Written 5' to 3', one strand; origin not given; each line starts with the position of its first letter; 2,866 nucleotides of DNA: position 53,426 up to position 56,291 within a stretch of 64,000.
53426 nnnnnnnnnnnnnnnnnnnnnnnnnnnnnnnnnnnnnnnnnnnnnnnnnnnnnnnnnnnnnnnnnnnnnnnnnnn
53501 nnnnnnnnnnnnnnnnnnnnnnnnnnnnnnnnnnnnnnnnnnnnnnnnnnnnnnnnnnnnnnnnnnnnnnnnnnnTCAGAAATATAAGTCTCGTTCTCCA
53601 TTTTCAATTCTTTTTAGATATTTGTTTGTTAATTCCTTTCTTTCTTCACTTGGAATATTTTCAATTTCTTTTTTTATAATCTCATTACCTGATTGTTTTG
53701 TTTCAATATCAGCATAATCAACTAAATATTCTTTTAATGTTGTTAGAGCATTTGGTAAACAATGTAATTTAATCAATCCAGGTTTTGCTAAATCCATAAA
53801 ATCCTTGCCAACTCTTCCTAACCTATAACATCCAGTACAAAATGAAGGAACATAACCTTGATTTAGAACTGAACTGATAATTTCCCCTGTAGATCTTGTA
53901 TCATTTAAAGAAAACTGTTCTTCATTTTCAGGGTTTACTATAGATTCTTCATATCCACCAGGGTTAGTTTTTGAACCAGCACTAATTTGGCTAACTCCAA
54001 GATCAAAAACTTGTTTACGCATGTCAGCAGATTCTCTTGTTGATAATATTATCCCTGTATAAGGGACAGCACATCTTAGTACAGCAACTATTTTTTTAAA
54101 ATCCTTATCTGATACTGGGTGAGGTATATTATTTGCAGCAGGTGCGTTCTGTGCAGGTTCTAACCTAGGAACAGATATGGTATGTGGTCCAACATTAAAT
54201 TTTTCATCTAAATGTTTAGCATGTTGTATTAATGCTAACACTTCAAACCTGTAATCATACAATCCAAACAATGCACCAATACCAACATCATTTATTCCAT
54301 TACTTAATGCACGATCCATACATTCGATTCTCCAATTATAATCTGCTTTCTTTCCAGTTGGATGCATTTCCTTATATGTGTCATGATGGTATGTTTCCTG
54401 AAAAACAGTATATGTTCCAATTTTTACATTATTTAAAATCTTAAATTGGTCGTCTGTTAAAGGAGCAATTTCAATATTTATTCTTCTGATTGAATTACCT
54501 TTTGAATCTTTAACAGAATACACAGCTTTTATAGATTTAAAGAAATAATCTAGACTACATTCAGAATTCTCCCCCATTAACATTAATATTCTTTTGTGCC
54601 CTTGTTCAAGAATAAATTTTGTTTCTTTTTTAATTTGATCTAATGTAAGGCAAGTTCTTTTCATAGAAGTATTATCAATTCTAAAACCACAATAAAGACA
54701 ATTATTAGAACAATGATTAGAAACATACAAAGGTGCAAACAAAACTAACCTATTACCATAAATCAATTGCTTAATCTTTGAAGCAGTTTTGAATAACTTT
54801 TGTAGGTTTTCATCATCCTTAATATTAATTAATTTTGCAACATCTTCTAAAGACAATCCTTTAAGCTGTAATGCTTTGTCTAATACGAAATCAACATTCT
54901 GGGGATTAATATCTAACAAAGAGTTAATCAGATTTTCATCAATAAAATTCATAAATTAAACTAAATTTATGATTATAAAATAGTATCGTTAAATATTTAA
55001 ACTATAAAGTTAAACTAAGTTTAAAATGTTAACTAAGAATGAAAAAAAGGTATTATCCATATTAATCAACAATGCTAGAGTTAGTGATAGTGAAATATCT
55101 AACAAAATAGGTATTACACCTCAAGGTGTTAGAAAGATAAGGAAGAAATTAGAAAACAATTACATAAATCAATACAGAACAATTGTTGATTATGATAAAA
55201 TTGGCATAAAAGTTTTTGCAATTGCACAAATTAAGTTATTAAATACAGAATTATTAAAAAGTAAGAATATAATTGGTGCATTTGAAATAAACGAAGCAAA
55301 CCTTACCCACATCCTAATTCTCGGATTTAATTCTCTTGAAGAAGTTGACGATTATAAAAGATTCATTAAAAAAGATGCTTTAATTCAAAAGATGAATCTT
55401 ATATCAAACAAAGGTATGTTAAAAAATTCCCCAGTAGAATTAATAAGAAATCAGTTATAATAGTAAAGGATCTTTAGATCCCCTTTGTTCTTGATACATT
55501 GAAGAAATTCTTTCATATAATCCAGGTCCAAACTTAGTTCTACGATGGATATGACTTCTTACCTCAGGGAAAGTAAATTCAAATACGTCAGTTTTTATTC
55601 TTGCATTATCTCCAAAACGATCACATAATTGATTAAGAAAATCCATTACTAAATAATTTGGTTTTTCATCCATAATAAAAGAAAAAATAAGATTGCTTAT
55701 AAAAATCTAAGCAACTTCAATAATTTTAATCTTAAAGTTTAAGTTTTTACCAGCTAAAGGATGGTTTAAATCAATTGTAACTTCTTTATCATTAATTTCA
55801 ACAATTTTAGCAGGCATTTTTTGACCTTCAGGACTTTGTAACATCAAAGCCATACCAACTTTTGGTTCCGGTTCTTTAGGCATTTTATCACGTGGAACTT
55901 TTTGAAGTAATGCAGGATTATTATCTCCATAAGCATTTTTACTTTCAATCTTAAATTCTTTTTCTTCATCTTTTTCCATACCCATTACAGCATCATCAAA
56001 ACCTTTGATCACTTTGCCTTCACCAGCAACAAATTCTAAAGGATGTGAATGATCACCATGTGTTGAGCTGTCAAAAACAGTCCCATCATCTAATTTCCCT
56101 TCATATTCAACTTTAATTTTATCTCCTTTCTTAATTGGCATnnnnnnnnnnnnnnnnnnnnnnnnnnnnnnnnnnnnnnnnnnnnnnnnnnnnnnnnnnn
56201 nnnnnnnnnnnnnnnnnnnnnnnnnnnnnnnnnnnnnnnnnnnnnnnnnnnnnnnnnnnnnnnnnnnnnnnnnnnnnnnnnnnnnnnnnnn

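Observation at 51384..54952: hydG-hydE-hydF maturase operon in an archaeal context with no hydrogenase structural gene nearby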

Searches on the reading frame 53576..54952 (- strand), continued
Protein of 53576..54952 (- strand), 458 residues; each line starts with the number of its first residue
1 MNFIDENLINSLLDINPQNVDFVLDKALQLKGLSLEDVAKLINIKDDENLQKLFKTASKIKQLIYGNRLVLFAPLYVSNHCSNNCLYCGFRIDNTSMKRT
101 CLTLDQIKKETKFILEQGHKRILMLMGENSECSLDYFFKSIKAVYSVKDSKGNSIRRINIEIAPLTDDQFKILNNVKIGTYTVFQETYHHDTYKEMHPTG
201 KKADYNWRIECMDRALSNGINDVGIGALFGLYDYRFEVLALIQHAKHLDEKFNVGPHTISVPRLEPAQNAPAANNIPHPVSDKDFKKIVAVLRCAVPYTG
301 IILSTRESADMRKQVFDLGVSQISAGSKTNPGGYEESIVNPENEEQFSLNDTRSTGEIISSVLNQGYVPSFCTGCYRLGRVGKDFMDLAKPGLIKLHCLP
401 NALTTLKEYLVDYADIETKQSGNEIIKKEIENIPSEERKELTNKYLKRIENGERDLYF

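Call 46: search_solved_structures(query=window:53576-54952:-, max_evalue=1e-20, show_alignments=1)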
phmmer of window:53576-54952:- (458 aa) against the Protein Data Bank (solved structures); distinct sequences matched with E-value up to 1e-20: 5.
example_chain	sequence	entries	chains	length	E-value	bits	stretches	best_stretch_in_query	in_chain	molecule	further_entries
4wcx_A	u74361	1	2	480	4.2e-151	507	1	22-458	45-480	Biotin and thiamin synthesis associated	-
4rtb_A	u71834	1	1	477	7.3e-115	387.5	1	15-457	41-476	HydG protein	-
7pd1_A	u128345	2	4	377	7.3e-54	186.5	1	27-371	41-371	Thiazole biosynthesis protein ThiH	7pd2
6htk_A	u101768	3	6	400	7.7e-22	81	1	68-362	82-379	3-methyl-2-indolic acid synthase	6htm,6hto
4r33_A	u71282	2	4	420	8.9e-22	80.8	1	68-362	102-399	NosL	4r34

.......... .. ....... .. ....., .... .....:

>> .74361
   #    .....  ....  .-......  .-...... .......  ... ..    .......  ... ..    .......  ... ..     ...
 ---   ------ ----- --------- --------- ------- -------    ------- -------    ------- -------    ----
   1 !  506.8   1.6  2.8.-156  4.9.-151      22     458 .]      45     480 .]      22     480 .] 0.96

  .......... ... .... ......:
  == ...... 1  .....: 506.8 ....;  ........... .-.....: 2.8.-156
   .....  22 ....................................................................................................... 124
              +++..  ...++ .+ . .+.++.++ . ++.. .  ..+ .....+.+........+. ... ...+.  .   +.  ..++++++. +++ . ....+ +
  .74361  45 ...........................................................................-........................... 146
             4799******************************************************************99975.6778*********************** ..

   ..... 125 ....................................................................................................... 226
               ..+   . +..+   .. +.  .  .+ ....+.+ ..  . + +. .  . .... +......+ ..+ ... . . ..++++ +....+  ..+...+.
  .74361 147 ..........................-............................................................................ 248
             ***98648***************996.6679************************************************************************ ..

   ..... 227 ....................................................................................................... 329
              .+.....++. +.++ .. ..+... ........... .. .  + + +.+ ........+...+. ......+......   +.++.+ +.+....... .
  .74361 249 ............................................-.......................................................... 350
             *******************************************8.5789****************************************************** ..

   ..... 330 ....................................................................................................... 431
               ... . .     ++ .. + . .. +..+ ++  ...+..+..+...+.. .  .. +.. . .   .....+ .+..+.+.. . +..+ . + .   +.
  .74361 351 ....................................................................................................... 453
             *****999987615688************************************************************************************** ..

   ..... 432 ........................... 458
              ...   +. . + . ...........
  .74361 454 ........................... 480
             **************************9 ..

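Call 53: find_homologous_proteins(query=P0123, max_evalue=1e-60)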
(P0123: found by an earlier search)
Query P0123 (565 aa): 8000 proteins with E <= 1e-60 among 8000 candidates; the best 120 are listed.
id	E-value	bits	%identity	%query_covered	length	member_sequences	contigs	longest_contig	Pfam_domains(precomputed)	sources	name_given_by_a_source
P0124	0.0e+0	1290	100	100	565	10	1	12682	PF14697.12,PF13510.12,PF02906.20,PF00111.33,PF02256.23,PF00037.33,PF12838.13,PF13534.12,PF22117.3,PF13237.12,PF13187.12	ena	-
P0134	4.7e-298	1008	77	100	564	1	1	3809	PF14697.12,PF13510.12,PF02906.20,PF00111.33,PF02256.23,PF12838.13,PF13237.12,PF13187.12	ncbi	-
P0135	8.0e-292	987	75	100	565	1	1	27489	PF14697.12,PF13510.12,PF02906.20,PF02256.23,PF12838.13,PF13534.12,PF22117.3,PF13237.12,PF13187.12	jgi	jgi:iron-only hydrogenase group A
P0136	8.3e-291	984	73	99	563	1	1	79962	PF14697.12,PF13510.12,PF02906.20,PF02256.23,PF00037.33,PF13484.12,PF12838.13,PF13534.12,PF22117.3,PF13237.12,PF13187.12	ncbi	-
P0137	1.1e-290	983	74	100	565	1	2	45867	PF14697.12,PF13510.12,PF02906.20,PF02256.23,PF00037.33,PF12838.13,PF13534.12,PF22117.3,PF13237.12,PF13183.12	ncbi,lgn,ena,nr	ncbi:MAG: [FeFe] hydrogenase, group A [Nanoarchaeota archaeon]|nr:[FeFe] hydrogenase, group A [Nanoa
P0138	1.8e-289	979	74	100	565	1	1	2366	PF14697.12,PF17179.10,PF13510.12,PF02906.20,PF00111.33,PF02256.23,PF12838.13,PF22117.3,PF13237.12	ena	-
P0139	1.1e-284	963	73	99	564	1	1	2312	PF14697.12,PF13510.12,PF02906.20,PF02256.23,PF00037.33,PF12838.13,PF13534.12,PF22117.3,PF13237.12,PF13187.12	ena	-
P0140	6.0e-275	931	71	99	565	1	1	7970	PF14697.12,PF17179.10,PF00111.33,PF02256.23,PF12838.13,PF22117.3,PF13510.12,PF02906.20,PF00037.33,PF13237.12,PF13183.12,PF13187.12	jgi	-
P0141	1.1e-258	878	65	100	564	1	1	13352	PF14697.12,PF13510.12,PF02906.20,PF02256.23,PF00037.33,PF13484.12,PF12838.13,PF22117.3,PF13237.12,PF13187.12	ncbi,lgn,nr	ncbi:iron hydrogenase small subunit [Candidatus Woesearchaeota archaeon]|nr:iron hydrogenase small s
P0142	6.7e-239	812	64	98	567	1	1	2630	PF14697.12,PF13510.12,PF02906.20,PF02256.23,PF00037.33,PF12838.13,PF22117.3,PF13237.12,PF13187.12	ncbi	-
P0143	1.1e-235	802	63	98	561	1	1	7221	PF14697.12,PF13510.12,PF02906.20,PF02256.23,PF00037.33,PF13237.12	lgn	-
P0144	4.2e-234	797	62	100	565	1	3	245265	PF14697.12,PF13510.12,PF02906.20,PF02256.23,PF00037.33,PF12838.13,PF22117.3,PF13237.12,PF13183.12,PF13187.12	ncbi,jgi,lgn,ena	-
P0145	1.2e-231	788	61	100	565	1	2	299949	PF14697.12,PF13510.12,PF02906.20,PF02256.23,PF00037.33,PF12838.13,PF22117.3,PF13237.12,PF13187.12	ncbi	-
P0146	1.7e-231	788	62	98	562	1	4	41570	PF13510.12,PF02906.20,PF00111.33,PF02256.23,PF00037.33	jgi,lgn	-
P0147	1.9e-231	788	61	100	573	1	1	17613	PF14697.12,PF02256.23,PF13484.12,PF12838.13,PF22117.3,PF13510.12,PF02906.20,PF12797.13,PF00037.33,PF13237.12,PF13183.12,PF13187.12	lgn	-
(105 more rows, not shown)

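Call 55: find_encoding_contigs(protein=P0144, flank=10000, max_places=3)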
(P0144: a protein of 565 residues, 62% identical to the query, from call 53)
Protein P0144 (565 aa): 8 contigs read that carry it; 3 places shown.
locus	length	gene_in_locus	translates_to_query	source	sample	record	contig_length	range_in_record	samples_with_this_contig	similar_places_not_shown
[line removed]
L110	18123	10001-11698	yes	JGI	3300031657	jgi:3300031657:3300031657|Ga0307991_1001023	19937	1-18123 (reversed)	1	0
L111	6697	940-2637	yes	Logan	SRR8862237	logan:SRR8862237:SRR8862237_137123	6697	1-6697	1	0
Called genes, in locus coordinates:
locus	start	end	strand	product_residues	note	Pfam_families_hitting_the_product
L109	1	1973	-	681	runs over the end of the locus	PF17963:Big_9 (faint)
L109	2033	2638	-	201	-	-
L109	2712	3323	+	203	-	PF02568:ThiI, PF06508:QueC (faint)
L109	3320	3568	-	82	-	-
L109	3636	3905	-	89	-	PF01978:TrmB (faint), PF22665:WHD_DUF6293 (weak)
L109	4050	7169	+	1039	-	PF00133:tRNA-synt_1, PF09334:tRNA-synt_1g, PF01406:tRNA-synt_1e (weak), PF08264:Anticodon_1, PF19302:DUF5915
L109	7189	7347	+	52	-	-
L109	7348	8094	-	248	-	PF02002:TFIIE_alpha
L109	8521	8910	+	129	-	PF01257:2Fe-2S_thioredx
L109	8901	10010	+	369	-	PF01512:Complex1_51K, PF10589:NADH_4Fe-4S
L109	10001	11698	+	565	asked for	PF13510:Fer2_4, PF12838:Fer4_7, PF13183:Fer4_8 (weak), PF13187:Fer4_9 (weak), PF14697:Fer4_21 (weak), PF22117:Fer4_Nqo3 (weak), PF02906:Fe_hyd_lg_C, PF02256:Fe_hyd_SSU, +2 more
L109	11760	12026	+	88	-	-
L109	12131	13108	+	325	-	PF01515:PTA_PTB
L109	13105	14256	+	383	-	PF00871:Acetate_kinase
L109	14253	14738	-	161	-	PF02915:Rubrerythrin (faint)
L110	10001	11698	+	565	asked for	PF13510:Fer2_4, PF12838:Fer4_7, PF13183:Fer4_8 (weak), PF13187:Fer4_9 (weak), PF14697:Fer4_21 (weak), PF22117:Fer4_Nqo3 (weak), PF02906:Fe_hyd_lg_C, PF02256:Fe_hyd_SSU, +2 more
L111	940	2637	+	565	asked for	PF13510:Fer2_4, PF12838:Fer4_7, PF13183:Fer4_8 (weak), PF13187:Fer4_9 (weak), PF14697:Fer4_21 (weak), PF22117:Fer4_Nqo3 (weak), PF02906:Fe_hyd_lg_C, PF02256:Fe_hyd_SSU, +2 more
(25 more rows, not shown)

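Call 57: find_encoding_contigs(protein=P0145, flank=10000, max_places=2)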
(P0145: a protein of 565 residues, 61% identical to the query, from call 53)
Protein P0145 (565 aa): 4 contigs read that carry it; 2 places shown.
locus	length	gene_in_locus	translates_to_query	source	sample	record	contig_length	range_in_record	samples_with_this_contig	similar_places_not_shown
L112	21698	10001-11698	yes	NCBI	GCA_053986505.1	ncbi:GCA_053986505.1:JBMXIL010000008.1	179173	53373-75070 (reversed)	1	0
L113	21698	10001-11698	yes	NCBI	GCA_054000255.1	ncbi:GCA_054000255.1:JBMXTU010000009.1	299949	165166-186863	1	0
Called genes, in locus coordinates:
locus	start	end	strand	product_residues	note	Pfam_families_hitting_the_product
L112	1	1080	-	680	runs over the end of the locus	-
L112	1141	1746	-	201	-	-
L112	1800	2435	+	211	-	PF02568:ThiI, PF06508:QueC (faint)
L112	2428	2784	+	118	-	PF01242:PTPS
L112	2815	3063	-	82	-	-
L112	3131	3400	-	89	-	PF22665:WHD_DUF6293 (weak)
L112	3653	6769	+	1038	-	PF00133:tRNA-synt_1, PF09334:tRNA-synt_1g, PF01406:tRNA-synt_1e (weak), PF08264:Anticodon_1, PF19302:DUF5915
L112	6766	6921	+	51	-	-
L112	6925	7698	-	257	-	PF02002:TFIIE_alpha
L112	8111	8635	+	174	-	PF01257:2Fe-2S_thioredx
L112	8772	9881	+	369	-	PF01512:Complex1_51K, PF10589:NADH_4Fe-4S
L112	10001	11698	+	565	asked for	PF13510:Fer2_4, PF12838:Fer4_7, PF13187:Fer4_9 (weak), PF14697:Fer4_21 (weak), PF22117:Fer4_Nqo3 (weak), PF00037:Fer4 (weak), PF02906:Fe_hyd_lg_C, PF02256:Fe_hyd_SSU, +1 more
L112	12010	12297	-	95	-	-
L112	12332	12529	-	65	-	PF01361:Tautomerase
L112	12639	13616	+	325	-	PF01515:PTA_PTB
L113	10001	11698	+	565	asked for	PF13510:Fer2_4, PF12838:Fer4_7, PF13187:Fer4_9 (weak), PF14697:Fer4_21 (weak), PF22117:Fer4_Nqo3 (weak), PF00037:Fer4 (weak), PF02906:Fe_hyd_lg_C, PF02256:Fe_hyd_SSU, +1 more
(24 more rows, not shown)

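Call 69: search_protein_families(library=pfam, proteins=[L006:3517-4740:+, L009:2434-3711:+], max_evalue=0.00001)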
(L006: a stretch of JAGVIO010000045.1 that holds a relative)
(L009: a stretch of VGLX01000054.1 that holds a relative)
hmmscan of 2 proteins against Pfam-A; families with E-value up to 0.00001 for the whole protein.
L006:3517-4740:+ (407 aa): 2 families
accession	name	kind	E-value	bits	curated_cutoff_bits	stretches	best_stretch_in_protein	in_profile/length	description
PF00464.25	SHMT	-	1.6e-137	458.8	27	1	5-375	7-399/399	Serine hydroxymethyltransferase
PF00155.27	Aminotran_1_2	-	3.5e-10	40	19.7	1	74-354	52-345/361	Aminotransferase class I and II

L009:2434-3711:+ (425 aa): 5 families
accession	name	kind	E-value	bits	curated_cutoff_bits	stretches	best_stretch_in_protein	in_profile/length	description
PF00464.25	SHMT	-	7.1e-135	450.1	27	1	17-388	6-399/399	Serine hydroxymethyltransferase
PF00155.27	Aminotran_1_2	-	1.3e-11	44.7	19.7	1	89-344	54-328/361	Aminotransferase class I and II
PF01212.27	Beta_elim_lyase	-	1.9e-11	44.2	27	1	63-346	22-272/288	Beta-eliminating lyase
PF00266.25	Aminotran_5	-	9.3e-08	31.9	21.5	1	84-261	50-228/371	Aminotransferase class-V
PF01041.23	DegT_DnrJ_EryC1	-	2.1e-06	27.7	19.8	1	87-344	34-301/360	DegT/DnrJ/EryC1/StrS aminotransferase family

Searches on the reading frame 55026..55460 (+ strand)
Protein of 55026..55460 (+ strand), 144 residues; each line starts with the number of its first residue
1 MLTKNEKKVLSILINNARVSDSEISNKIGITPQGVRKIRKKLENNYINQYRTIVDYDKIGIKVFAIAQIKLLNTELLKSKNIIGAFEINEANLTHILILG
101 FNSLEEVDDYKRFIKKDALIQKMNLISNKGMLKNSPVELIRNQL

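Call 9: search_protein_families(library=pfam, proteins=[window:55026-55460:+], max_evalue=0.001)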
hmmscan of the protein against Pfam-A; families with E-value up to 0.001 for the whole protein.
window:55026-55460:+ (144 aa): 3 families
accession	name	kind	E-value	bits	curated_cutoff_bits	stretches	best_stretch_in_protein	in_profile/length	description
PF13412.12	HTH_24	-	3.7e-08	33.2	21.9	1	3-44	2-43/48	Winged helix-turn-helix DNA-binding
PF02002.24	TFIIE_alpha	-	1.1e-05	25.7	22.9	1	4-60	13-68/105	TFIIE alpha subunit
PF13404.12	HTH_AsnC-type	-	0.00025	21.2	27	1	7-43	6-42/42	AsnC-type helix-turn-helix domain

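Call 70: find_homologous_proteins(query=window:55026-55460:+, max_evalue=0.00001)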
Query window:55026-55460:+ (144 aa): 49 proteins with E <= 0.00001 among 79 candidates.
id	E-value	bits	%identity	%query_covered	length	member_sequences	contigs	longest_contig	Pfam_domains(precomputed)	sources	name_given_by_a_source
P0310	2.0e-81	289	100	100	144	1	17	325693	PF13412.13,PF02002.24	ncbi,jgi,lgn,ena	jgi:DNA-binding Lrp family transcriptional regulator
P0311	6.4e-59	216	73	99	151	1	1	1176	PF13412.13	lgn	-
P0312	1.1e-57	212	71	100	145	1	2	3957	PF13412.13,PF13404.13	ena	-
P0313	2.0e-57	211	72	99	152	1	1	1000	PF13412.13,PF02002.24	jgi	-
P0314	2.1e-57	211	71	99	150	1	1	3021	PF13412.13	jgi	jgi:DNA-binding Lrp family transcriptional regulator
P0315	2.7e-57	211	72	99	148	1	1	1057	PF13412.13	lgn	-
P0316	3.0e-57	211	72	99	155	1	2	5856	PF13412.13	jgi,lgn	jgi:DNA-binding Lrp family transcriptional regulator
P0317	3.3e-57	210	70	100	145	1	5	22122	PF13412.13,PF13404.13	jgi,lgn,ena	-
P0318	1.3e-56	208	71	99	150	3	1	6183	PF13412.13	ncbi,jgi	jgi:DNA-binding Lrp family transcriptional regulator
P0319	2.1e-56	208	71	99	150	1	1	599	PF13412.13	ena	-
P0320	2.8e-56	207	72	99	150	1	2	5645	PF13412.13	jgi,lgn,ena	-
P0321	2.9e-56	207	71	99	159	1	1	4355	PF13412.13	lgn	-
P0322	4.6e-56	207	71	99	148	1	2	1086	PF13412.13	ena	-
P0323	6.0e-56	206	72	99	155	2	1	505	PF13412.13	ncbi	-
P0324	6.6e-56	206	71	99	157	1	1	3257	PF13412.13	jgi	jgi:DNA-binding Lrp family transcriptional regulator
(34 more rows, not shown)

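Call 76: predict_structure(alignment_id=A1)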
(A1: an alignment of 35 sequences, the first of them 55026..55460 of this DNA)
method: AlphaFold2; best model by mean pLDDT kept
length: 144 residues; sequences in the alignment: 35
mean_pLDDT: 84.1   pTM: 0.63
mean pLDDT of the five models: 84.1, 80.4, 80.2, 78.0, 75.4
residues with pLDDT >= 90: 60; 70-90: 61; 50-70: 19; < 50: 4
segments of 3 or more residues with pLDDT < 50: 132-134
pLDDT, mean of each block of 10 residues (from residue 1): 89 86 95 95 79 71 90 89 84 88 92 93 78 55 68
secondary structure, 60 per line:
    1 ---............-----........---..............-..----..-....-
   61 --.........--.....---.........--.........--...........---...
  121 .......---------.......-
elements in order: H4-15 H21-28 H32-45 H56-59 E63-71 H74-78 E82-90 E93-101 H104-114 E118-127 H137-143

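Call 78: fold_search(model_id=the predicted structure, library=pdb)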
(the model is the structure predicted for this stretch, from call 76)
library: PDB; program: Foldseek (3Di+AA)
matches with E <= 10: 1422; with E <= 0.001: 42
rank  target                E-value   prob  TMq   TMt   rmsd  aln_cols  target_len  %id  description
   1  2cyy                  4.9e-08  1.00  0.46  0.44  11.4       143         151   18  Crystal structure of PH1519 from Pyrococcus horikosii OT3 (released 2006-09-19)
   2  2znz_C                9.6e-08  1.00  0.47  0.47  10.7       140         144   18  Crystal structure of FFRP (released 2009-03-17)
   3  2e1c_MODEL_1_A        1.0e-07  1.00  0.46  0.45  11.2       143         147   18  Structure of Putative HTH-type transcriptional regulator PH1519/DNA Complex (released 2007-12-04)
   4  9w4v_A                1.1e-07  1.00  0.45  0.45  10.8       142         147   19  Structure of transcription factor in complex with D-allo-Ile (released 2026-03-25)
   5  2w29_A                1.2e-07  1.00  0.50  0.49  11.0       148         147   14  Gly102Thr mutant of Rv3291c (released 2009-11-17)
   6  2ivm_A                1.3e-07  1.00  0.50  0.49  11.0       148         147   14  Crystal structure of a transcriptional regulator (released 2007-10-09)
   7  2vbw_A                1.3e-07  1.00  0.49  0.48  11.1       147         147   15  Feast or famine regulatory protein (Rv3291c)from M. tuberculosis complexed with L-Phenylalanine (released 2007-11-06)
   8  2w25_A                1.5e-07  1.00  0.50  0.49  11.0       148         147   14  Crystal structure of Glu104Ala mutant (released 2009-11-17)
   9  9w4w                  1.7e-07  1.00  0.44  0.43  11.3       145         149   19  Structure of transcription factor in complex with L-Ile (released 2026-03-25)
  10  8q90_A                2.1e-07  1.00  0.45  0.44  10.9       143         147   20  Halophilic Lrp transcription factor (released 2024-01-31)
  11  7fby                  2.9e-07  1.00  0.47  0.45  11.2       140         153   18  Crystal Structure of PH0140 from Pyrococcus horikosii OT3 (released 2022-07-20)
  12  2efo                  3.2e-07  1.00  0.46  0.45  11.0       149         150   19  Crystal structure of Tyr77 to Ala of ST1022 from Sulfolobus tokodaii 7 (released 2008-02-26)
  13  2cfx_A                3.9e-07  1.00  0.50  0.51  11.2       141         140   24  Structure of B.subtilis LrpC (released 2006-03-28)
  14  2p5v_G                4.1e-07  1.00  0.46  0.43  11.0       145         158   15  Crystal Structure of Transcriptional Regulator NMB0573 from Neisseria Meningitidis (released 2007-04-03)
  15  2pmh                  4.1e-07  1.00  0.46  0.45  10.9       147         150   19  Crystal structure of Thr132Ala of ST1022 from Sulfolobus tokodaii (released 2008-04-22)
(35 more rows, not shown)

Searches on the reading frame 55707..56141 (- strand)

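Call 9: search_protein_families(library=pfam, proteins=[window:55707-56141:-], max_evalue=0.001)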
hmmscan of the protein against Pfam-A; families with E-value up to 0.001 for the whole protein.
window:55707-56141:- (144 aa): 1 family
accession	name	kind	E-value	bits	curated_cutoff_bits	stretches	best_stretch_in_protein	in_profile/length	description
PF00254.34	FKBP_C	-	7e-21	74.8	21.1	1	3-76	5-76/94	FKBP-type peptidyl-prolyl cis-trans isomerase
